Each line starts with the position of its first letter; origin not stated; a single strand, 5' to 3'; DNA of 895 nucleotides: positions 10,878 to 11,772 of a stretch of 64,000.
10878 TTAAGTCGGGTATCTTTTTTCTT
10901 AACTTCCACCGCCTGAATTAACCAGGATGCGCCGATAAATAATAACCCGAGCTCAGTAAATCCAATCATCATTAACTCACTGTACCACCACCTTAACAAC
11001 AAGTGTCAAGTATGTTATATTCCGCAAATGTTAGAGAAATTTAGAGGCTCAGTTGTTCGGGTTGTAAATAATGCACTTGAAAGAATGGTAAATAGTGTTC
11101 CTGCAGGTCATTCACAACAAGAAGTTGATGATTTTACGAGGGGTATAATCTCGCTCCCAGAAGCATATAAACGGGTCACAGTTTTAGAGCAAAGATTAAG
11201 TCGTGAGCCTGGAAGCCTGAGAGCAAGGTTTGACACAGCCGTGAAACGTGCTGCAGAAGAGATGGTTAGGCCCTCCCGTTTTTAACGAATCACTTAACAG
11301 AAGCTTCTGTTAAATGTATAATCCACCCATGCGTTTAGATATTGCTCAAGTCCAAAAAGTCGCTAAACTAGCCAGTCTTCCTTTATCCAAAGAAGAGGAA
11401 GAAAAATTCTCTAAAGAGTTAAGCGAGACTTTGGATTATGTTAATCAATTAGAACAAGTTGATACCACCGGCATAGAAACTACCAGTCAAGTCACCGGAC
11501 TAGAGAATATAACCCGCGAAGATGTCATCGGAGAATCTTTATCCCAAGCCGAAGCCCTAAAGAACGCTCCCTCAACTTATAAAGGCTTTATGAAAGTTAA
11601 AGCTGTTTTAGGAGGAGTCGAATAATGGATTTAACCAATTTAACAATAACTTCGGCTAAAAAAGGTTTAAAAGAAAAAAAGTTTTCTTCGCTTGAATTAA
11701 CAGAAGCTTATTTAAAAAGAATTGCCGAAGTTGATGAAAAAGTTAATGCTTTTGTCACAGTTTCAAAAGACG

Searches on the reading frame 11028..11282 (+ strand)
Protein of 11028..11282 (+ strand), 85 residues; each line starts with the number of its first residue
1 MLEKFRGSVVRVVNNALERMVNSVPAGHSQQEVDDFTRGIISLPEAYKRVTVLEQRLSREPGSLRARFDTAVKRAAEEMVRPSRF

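Call 4: search_protein_families(library=pfam, proteins=[window:11028-11282:+], max_evalue=1)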
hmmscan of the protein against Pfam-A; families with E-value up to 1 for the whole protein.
window:11028-11282:+ (85 aa): 1 family
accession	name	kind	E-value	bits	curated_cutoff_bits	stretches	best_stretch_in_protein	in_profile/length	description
PF22618.1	RskA_N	-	0.14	12.8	27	1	53-79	21-47/48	Anti-sigma-K factor RskA, N-terminal domain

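Call 5: search_protein_families(library=ncbifam, proteins=[window:11028-11282:+], max_evalue=1)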
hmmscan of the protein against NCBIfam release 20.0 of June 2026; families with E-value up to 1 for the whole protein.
window:11028-11282:+ (85 aa): 1 family
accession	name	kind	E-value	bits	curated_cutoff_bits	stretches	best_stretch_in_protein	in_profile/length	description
NF010725.0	PRK14127.1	equivalog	0.041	14.3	91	1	18-76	15-70/111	cell division regulator GpsB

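Call 85: search_protein_families(library=phrogs, proteins=[window:11028-11282:+], max_evalue=0.1)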
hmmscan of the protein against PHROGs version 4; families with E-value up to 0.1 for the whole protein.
window:11028-11282:+ (85 aa): 0 families

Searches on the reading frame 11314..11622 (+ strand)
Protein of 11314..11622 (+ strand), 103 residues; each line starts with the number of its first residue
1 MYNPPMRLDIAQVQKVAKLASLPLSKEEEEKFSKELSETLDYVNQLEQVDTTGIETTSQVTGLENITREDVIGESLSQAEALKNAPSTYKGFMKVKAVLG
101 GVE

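Call 4: search_protein_families(library=pfam, proteins=[window:11314-11622:+], max_evalue=1)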
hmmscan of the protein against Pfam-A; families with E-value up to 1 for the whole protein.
window:11314-11622:+ (103 aa): 4 families
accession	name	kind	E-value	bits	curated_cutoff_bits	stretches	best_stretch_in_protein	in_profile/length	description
PF02686.20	GatC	-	1.2e-20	73.9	23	1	24-95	1-66/66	Glu-tRNAGln amidotransferase C subunit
PF20978.2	Gta3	-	1.5e-06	28.5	27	1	3-55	3-57/60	Glutamyl-tRNA amidotransferase complex subunit Gta3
PF20977.2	GatF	-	0.00014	22.5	33.4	1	11-57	41-87/150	Glutamyl-tRNA(Gln) amidotransferase subunit F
PF20769.2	YPEB_N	-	0.013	15.9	27.3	1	17-58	59-100/136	YpeB N-terminal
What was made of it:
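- Closest known: GatC, GatF and Gta3, the small subunits of tRNA-dependent amidotransferases. Different: Those Pfam models hit the true gatC at 11314-11625 and not ORF182 (call 4).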

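Call 5: search_protein_families(library=ncbifam, proteins=[window:11314-11622:+], max_evalue=1)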
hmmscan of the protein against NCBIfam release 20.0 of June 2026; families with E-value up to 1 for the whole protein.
window:11314-11622:+ (103 aa): 5 families
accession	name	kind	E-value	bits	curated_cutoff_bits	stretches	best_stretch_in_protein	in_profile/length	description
TIGR00135.1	gatC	equivalog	4.6e-24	84.5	47.1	1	9-99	2-92/93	Asp-tRNA(Asn)/Glu-tRNA(Gln) amidotransferase subunit GatC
NF000684.0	PRK00034.3-4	equivalog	1.3e-07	31.8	97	1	10-94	7-90/97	Asp-tRNA(Asn) amidotransferase subunit GatC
NF009461.0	PRK12821.1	equivalog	0.00015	20.5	399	1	11-95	392-477/477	aspartyl/glutamyl-tRNA amidotransferase subunit C-like protein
NF000681.0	PRK00034.3-1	equivalog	0.029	14.4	64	1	30-92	5-68/78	Asp-tRNA(Asn) amidotransferase subunit GatC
TIGR01827.1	gatC_rel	hypoth_equivalog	0.08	13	52.1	1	34-93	4-64/73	putative Asp-tRNA(Asn)/Glu-tRNA(Gln) amidotransferase, subunit C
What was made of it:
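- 11314..11625 (+): gatC, the first gene of the amidotransferase block. Its true start may be the ATG at 11329, which would give 98 aa as in relatives. PF02686 at 1.2e-20 and TIGR00135 at 84.5 bits (calls 4, 5).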
